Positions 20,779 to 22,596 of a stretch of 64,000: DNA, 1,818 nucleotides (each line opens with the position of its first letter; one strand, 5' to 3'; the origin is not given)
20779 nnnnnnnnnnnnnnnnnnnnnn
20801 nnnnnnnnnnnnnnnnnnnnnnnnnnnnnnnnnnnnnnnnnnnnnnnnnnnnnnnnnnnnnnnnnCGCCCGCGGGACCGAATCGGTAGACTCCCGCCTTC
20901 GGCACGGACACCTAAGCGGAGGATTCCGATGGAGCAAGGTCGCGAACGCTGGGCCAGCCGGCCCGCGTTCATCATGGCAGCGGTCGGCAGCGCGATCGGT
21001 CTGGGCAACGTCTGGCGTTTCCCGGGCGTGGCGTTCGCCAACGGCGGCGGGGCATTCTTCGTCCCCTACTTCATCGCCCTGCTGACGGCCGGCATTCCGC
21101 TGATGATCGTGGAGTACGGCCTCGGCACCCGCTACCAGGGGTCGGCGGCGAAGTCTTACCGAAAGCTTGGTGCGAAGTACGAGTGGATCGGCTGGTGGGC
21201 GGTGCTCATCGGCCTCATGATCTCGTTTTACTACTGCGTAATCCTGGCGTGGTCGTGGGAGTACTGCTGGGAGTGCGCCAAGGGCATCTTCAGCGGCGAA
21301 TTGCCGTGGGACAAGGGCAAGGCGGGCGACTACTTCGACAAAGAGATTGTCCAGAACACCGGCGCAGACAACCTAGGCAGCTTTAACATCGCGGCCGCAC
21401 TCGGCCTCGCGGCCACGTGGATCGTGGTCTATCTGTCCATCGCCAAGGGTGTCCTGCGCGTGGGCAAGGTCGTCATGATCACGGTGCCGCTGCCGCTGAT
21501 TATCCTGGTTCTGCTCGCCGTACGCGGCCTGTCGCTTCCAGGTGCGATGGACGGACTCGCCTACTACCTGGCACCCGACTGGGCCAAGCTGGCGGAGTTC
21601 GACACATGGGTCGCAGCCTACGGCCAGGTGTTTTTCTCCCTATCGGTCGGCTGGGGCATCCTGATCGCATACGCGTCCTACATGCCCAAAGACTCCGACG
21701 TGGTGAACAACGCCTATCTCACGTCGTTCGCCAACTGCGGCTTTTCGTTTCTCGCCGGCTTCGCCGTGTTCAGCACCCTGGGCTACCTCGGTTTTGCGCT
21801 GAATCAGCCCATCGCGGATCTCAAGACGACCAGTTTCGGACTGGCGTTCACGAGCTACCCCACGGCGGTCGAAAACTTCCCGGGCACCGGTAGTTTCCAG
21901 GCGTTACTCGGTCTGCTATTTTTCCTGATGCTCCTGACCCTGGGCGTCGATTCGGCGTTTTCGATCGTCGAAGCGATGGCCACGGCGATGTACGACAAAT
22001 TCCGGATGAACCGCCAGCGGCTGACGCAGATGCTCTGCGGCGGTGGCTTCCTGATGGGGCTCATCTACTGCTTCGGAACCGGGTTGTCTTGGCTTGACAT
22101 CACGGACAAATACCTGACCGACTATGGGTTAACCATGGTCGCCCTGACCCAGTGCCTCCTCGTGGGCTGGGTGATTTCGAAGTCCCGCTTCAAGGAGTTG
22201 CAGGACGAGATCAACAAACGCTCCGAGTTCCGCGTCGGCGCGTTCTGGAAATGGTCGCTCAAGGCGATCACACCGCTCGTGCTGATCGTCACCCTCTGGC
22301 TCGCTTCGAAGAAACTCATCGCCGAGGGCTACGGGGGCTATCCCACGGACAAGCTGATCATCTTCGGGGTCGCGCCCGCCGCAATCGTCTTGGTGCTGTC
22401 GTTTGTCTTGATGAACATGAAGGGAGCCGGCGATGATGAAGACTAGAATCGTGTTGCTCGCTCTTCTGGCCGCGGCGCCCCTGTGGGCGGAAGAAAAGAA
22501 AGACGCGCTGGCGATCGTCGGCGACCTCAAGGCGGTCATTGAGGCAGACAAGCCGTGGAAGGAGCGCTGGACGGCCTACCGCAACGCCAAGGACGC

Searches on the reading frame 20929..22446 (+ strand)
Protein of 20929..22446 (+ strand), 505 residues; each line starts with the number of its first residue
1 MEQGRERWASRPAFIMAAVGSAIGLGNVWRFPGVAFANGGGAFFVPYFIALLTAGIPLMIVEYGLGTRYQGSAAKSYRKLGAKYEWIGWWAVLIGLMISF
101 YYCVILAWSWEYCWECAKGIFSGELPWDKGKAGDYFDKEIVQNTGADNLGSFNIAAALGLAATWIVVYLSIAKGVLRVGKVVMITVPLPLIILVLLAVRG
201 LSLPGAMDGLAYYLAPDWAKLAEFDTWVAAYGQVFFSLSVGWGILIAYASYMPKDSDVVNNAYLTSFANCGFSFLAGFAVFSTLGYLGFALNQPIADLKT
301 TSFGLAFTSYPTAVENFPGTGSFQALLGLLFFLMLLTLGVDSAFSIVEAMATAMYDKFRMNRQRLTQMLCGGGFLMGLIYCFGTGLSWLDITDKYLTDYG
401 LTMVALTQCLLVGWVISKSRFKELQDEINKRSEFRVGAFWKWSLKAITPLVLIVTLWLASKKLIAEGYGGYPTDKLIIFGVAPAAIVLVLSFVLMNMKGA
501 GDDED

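Call 13: search_protein_families(library=pfam, proteins=[window:20929-22446:+])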
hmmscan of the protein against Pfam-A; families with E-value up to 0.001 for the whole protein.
window:20929-22446:+ (505 aa): 1 family
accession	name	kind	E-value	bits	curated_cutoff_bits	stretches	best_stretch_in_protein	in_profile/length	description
PF00209.24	SNF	-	1.5e-121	407.2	27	2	132-494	155-518/524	Sodium:neurotransmitter symporter family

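Call 16: find_encoding_contigs(protein=window:20929-22446:+, flank=10000, max_places=4)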
Protein window:20929-22446:+ (505 aa): 1 contig read that carries it; 1 place shown.
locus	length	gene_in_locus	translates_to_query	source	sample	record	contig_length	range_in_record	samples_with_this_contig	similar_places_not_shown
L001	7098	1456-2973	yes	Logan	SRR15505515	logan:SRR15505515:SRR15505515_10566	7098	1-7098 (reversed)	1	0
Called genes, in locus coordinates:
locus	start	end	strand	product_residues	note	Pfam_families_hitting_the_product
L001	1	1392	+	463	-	?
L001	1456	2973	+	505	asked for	PF00209:SNF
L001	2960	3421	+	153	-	-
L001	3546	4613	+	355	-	PF02388:FemAB (faint)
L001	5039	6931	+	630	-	PF13522:GATase_6, PF13537:GATase_7, PF00733:Asn_synthase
